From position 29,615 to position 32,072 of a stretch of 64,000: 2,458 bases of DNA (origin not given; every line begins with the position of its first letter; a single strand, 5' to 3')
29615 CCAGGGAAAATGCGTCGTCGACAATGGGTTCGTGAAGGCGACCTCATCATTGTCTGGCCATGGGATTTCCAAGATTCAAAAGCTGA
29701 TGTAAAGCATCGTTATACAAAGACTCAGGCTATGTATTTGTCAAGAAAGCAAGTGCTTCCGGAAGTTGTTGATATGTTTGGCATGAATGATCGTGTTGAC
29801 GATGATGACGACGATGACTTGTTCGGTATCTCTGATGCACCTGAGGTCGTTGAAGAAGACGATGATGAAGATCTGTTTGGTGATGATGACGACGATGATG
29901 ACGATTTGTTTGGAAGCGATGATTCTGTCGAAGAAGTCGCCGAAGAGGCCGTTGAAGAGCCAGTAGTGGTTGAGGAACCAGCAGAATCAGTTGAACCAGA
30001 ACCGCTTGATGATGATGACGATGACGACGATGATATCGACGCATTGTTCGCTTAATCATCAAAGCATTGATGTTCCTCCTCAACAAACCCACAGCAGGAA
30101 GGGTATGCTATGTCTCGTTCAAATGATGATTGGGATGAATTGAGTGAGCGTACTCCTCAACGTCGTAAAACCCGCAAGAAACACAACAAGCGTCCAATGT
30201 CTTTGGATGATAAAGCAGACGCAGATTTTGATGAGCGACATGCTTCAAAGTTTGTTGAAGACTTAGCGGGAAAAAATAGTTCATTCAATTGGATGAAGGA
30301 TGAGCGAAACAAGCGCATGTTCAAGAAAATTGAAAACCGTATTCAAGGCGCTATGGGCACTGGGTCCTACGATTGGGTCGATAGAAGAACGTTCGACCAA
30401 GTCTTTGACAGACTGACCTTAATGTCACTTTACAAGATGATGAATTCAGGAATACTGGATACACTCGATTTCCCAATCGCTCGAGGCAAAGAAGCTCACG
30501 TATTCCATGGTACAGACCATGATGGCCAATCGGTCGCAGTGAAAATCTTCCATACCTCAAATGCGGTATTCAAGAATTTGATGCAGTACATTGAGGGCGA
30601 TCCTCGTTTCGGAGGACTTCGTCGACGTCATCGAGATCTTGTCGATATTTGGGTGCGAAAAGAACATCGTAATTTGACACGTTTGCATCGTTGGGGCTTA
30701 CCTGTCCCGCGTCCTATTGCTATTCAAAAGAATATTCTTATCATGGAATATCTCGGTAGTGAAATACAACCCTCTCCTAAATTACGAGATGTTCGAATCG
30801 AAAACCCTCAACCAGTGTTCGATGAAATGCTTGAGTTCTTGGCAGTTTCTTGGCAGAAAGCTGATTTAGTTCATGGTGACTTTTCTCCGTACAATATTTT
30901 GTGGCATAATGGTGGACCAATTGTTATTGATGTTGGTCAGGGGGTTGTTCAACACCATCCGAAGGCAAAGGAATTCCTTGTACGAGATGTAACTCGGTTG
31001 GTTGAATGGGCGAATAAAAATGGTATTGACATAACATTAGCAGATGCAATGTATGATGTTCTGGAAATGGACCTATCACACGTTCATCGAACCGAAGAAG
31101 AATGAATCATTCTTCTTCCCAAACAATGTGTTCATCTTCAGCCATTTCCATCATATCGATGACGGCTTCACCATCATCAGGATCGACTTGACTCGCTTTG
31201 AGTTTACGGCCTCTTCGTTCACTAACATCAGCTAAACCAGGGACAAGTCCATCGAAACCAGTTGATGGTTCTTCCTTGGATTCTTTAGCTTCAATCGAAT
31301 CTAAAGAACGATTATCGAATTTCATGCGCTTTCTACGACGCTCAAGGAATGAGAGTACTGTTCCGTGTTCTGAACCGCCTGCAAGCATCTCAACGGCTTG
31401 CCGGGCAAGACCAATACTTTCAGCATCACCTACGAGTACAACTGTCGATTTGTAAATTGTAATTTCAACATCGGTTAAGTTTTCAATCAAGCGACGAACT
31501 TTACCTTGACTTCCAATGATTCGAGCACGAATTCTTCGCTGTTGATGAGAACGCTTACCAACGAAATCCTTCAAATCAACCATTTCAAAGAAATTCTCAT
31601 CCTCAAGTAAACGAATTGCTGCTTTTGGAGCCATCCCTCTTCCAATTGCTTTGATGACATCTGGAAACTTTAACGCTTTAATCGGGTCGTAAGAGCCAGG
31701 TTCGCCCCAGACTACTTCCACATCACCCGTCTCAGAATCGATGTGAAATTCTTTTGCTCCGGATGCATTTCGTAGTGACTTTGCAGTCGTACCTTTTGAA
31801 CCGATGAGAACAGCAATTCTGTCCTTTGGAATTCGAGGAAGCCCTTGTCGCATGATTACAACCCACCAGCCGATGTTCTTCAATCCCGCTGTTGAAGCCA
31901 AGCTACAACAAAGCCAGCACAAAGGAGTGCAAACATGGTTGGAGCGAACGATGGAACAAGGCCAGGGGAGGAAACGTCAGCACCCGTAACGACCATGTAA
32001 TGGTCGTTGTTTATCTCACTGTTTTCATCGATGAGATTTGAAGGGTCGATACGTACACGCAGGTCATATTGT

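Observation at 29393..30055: aIF-1A with a eukaryote-like poly-acidic C-terminal tail containing three DDDD-DLFG repeats and a DIDALF terminus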

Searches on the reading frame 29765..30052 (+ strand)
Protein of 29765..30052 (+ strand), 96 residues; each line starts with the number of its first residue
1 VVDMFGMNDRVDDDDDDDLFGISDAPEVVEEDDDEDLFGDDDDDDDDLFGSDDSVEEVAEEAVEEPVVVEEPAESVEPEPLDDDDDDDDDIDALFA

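Call 17: search_protein_families(library=pfam, proteins=[window:29765-30052:+], max_evalue=10)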
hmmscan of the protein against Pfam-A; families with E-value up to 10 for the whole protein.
seq(96 aa): 0 families

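Call 18: search_solved_structures(query=window:29765-30052:+, max_evalue=10, show_alignments=5)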
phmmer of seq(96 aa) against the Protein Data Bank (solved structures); distinct sequences matched with E-value up to 10: 1.
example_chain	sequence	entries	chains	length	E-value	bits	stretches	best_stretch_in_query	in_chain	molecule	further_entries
2n51_A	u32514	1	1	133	0.0068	20.2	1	30-86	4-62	Elongation factor 1-delta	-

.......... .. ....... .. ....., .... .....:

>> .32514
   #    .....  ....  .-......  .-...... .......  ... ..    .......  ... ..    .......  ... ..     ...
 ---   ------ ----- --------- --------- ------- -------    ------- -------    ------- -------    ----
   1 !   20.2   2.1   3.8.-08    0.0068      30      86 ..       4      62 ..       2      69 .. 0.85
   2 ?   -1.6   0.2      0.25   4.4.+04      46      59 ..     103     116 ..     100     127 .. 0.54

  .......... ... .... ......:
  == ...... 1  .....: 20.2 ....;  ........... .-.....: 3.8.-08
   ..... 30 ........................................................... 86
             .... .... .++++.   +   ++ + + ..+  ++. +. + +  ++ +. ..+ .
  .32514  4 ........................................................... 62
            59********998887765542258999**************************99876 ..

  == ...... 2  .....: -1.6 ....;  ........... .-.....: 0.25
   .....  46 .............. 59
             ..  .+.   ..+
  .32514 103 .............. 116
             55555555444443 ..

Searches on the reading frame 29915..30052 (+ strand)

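Call 17: search_protein_families(library=pfam, proteins=[window:29915-30052:+], max_evalue=10)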
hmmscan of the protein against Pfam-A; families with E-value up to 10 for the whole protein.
seq(46 aa): 1 family
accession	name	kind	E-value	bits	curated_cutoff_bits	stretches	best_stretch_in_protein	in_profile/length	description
PF06679.17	DUF1180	-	0.63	10.9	27.7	1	18-40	135-157/167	Membrane protein FAM174-like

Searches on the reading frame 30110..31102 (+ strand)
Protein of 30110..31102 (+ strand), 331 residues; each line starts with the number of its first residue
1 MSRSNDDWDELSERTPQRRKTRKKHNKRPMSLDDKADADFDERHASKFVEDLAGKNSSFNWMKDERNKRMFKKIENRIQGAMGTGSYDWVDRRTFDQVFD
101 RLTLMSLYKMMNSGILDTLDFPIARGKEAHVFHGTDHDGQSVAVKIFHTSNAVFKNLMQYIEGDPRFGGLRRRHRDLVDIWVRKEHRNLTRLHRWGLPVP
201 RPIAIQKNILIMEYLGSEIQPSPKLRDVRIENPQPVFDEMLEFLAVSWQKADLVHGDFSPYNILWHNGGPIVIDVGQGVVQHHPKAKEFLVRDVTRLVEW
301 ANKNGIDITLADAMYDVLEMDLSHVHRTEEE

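Call 3: search_protein_families(library=pfam, proteins=[window:30110-31102:+], max_evalue=0.01)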
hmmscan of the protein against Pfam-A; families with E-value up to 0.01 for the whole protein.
window:30110-31102:+ (331 aa): 4 families
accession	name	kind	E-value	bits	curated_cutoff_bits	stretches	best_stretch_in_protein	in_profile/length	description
PF01163.29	RIO1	-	1e-50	172.4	22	1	131-307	2-180/187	RIO domain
PF01636.29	APH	-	7e-08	32.9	23.2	1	157-274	74-193/239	Phosphotransferase enzyme family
PF03109.22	ABC1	-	3.9e-06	26.6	22.9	1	196-294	129-229/244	ABC1 atypical kinase-like domain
PF06293.20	Kdo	-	0.00038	20.4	21.3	0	182-206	58-82/207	Lipopolysaccharide kinase (Kdo/WaaP) family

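Call 4: search_protein_families(library=ncbifam, proteins=[window:30110-31102:+], max_evalue=0.01)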
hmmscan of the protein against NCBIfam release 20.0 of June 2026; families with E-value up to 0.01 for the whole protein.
window:30110-31102:+ (331 aa): 9 families
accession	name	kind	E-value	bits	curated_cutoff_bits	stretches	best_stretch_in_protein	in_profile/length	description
NF041310.1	Prot_Kin_Rio1_Halo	equivalog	3.2e-63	213.7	480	1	96-309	58-269/273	serine/threonine-protein kinase Rio1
NF041645.1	prot_kin_PA4780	equivalog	2.1e-21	76.4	350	1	107-302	7-214/274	PA4780 family RIO1-like protein kinase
TIGR03724.2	arch_bud32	equivalog_domain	8.1e-08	32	125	1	182-286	40-139/193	KEOPS complex kinase/ATPase Bud32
NF011463.0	PRK14879.1-4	equivalog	2.5e-05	23.8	188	1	181-280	64-162/237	Kae1-associated kinase Bud32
NF002475.0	PRK01723.1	equivalog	0.00022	20.3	142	1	184-288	90-198/241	3-deoxy-D-manno-octulosonic acid kinase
NF011462.0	PRK14879.1-3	equivalog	0.0004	20.2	174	1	182-283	41-133/192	Kae1-associated kinase Bud32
NF011464.0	PRK14879.1-7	equivalog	0.0017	18.1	246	0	184-278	55-149/221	Kae1-associated kinase Bud32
NF011461.0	PRK14879.1-2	equivalog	0.0025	17.6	372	1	182-276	50-144/225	Kae1-associated kinase Bud32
NF007174.0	PRK09605.1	equivalog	0.0036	15.8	447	1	182-283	383-478/535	bifunctional N(6)-L-threonylcarbamoyladenine synthase/serine/threonine protein kinase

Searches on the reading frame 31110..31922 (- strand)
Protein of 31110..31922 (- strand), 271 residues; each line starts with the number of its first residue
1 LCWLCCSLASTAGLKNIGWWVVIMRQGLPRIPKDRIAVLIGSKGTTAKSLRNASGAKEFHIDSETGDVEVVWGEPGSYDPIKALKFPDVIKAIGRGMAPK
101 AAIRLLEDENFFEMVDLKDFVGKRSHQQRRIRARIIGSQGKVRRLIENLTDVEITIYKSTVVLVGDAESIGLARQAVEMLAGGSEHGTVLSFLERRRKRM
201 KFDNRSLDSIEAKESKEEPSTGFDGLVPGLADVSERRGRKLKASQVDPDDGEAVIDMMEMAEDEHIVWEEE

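Call 3: search_protein_families(library=pfam, proteins=[window:31110-31922:-], max_evalue=0.01)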
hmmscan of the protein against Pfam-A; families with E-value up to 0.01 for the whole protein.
window:31110-31922:- (271 aa): 3 families
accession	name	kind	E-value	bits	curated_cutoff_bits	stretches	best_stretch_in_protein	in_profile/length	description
PF00013.35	KH_1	-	1.4e-09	38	21.5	2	133-178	12-65/66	KH domain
PF21800.4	KH_KRR1_2nd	-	3.5e-07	30.6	27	1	112-178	3-68/91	KRR1 small subunit processome component, second KH domain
PF22891.2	KH_PNO1_2nd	-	7.6e-06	26.4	27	1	112-195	5-85/90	Eukaryotic type KH-domain (KH-domain type I) (327.11.2)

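Call 4: search_protein_families(library=ncbifam, proteins=[window:31110-31922:-], max_evalue=0.01)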
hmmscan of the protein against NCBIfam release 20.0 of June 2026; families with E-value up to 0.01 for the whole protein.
window:31110-31922:- (271 aa): 12 families
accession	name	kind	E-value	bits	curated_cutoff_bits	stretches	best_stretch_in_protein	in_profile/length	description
TIGR03665.1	arCOG04150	hypoth_equivalog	5.5e-52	176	114.2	1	30-203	3-171/173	arCOG04150 universal archaeal KH domain protein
NF010331.0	PRK13763.2-1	subfamily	6.3e-50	169.7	245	1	30-203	12-180/187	putative RNA-processing protein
NF010327.0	PRK13763.1-2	equivalog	9e-50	169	240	1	30-204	11-181/192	putative RNA-processing protein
NF010333.0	PRK13763.2-4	equivalog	2.7e-45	154.5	252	1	30-201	6-172/179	putative RNA-processing protein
NF010330.0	PRK13763.1-5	equivalog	2.6e-43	148.2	376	1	22-203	32-212/220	putative RNA-processing protein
NF010329.0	PRK13763.1-4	equivalog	4.5e-43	147.1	277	1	30-204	5-174/182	putative RNA-processing protein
NF010328.0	PRK13763.1-3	equivalog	7.6e-42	143.3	194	1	30-201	20-189/197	putative RNA-processing protein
NF010334.0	PRK13763.2-5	equivalog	1.8e-41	142.1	303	1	30-208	8-177/179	putative RNA-processing protein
NF010332.0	PRK13763.2-2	equivalog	1.9e-40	138.9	270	1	30-203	6-173/179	putative RNA-processing protein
NF010326.0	PRK13763.1-1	equivalog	9.6e-32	110.1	247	1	59-203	28-169/186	putative RNA-processing protein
NF008805.1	PRK11824.1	equivalog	0.00035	19.1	471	0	134-188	558-614/683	polyribonucleotide nucleotidyltransferase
TIGR03591.1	polynuc_phos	equivalog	0.0042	15.6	525.05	0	134-189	564-621/689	polyribonucleotide nucleotidyltransferase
